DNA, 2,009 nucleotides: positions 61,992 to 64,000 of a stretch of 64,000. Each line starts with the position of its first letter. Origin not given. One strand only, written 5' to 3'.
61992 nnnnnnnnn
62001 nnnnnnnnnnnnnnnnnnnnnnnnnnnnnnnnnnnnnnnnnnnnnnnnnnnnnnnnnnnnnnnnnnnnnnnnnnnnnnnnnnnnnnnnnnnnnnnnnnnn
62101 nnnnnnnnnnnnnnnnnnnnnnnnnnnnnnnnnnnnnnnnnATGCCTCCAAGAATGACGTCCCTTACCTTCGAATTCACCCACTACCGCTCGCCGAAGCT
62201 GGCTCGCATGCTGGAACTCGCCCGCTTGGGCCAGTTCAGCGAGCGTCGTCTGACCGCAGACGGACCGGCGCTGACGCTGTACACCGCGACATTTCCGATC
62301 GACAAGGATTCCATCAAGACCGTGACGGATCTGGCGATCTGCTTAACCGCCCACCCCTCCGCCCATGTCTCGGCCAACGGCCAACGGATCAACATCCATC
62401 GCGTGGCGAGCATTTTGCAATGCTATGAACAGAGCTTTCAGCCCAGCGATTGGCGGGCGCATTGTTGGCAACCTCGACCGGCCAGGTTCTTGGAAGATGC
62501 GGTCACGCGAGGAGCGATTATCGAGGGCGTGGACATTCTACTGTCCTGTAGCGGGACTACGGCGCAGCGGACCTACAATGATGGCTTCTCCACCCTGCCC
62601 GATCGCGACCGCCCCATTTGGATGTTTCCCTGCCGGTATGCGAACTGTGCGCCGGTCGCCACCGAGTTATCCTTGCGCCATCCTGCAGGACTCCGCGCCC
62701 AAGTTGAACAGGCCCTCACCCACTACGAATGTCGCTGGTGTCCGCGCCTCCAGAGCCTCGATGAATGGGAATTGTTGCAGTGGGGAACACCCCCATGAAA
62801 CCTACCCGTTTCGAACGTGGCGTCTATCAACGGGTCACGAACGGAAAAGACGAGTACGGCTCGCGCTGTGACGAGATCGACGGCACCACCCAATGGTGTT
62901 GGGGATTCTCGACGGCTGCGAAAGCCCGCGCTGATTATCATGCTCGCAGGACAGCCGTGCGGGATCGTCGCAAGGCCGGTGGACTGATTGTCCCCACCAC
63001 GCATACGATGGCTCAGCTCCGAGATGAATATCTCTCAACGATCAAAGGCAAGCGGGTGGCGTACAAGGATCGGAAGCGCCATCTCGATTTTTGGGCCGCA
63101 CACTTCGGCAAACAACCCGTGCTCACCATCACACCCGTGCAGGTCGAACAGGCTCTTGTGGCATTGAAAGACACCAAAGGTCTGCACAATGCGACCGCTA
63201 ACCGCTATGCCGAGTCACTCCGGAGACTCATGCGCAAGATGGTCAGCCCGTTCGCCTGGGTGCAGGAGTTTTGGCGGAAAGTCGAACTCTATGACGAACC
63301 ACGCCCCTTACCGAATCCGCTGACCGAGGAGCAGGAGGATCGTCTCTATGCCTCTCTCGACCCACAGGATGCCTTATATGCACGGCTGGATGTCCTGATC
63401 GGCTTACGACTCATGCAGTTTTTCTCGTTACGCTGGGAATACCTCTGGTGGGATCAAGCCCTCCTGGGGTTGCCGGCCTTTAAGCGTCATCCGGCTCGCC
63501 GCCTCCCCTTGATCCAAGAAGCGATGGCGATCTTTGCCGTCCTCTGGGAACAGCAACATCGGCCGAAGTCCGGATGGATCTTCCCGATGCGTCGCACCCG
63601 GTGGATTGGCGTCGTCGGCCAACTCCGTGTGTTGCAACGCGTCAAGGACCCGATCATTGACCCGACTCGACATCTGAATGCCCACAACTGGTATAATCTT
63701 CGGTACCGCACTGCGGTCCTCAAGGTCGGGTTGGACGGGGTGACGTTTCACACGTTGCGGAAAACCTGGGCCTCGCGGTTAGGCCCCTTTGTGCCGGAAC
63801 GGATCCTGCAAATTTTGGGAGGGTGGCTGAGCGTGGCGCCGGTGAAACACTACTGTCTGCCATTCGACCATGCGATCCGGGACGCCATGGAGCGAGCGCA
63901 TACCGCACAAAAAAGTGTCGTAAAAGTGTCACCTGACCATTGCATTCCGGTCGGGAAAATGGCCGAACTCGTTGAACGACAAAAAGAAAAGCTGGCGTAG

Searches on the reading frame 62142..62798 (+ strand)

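Call 38: search_protein_families(library=pfam, proteins=[window:62142-62798:+], max_evalue=0.001)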
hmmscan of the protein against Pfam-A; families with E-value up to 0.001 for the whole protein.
window:62142-62798:+ (218 aa): 0 families

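Call 94: search_protein_families(library=phrogs, proteins=[window:62142-62798:+], max_evalue=0.001)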
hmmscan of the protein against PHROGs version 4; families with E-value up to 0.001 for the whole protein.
window:62142-62798:+ (218 aa): 1 family
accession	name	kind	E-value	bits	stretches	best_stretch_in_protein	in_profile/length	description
phrog_16260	-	unknown function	1.3e-09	38.8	1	8-203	26-204/213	-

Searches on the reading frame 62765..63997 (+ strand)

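Call 94: search_protein_families(library=phrogs, proteins=[window:62765-63997:+], max_evalue=0.001)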
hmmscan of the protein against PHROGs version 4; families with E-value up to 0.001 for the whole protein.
window:62765-63997:+ (411 aa): 2 families
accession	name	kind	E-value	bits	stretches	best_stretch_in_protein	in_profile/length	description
phrog_1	-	integration and excision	1.1e-26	95.2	1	21-392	113-461/611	integrase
phrog_216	-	integration and excision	1.4e-10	41.8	1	183-382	53-240/301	integrase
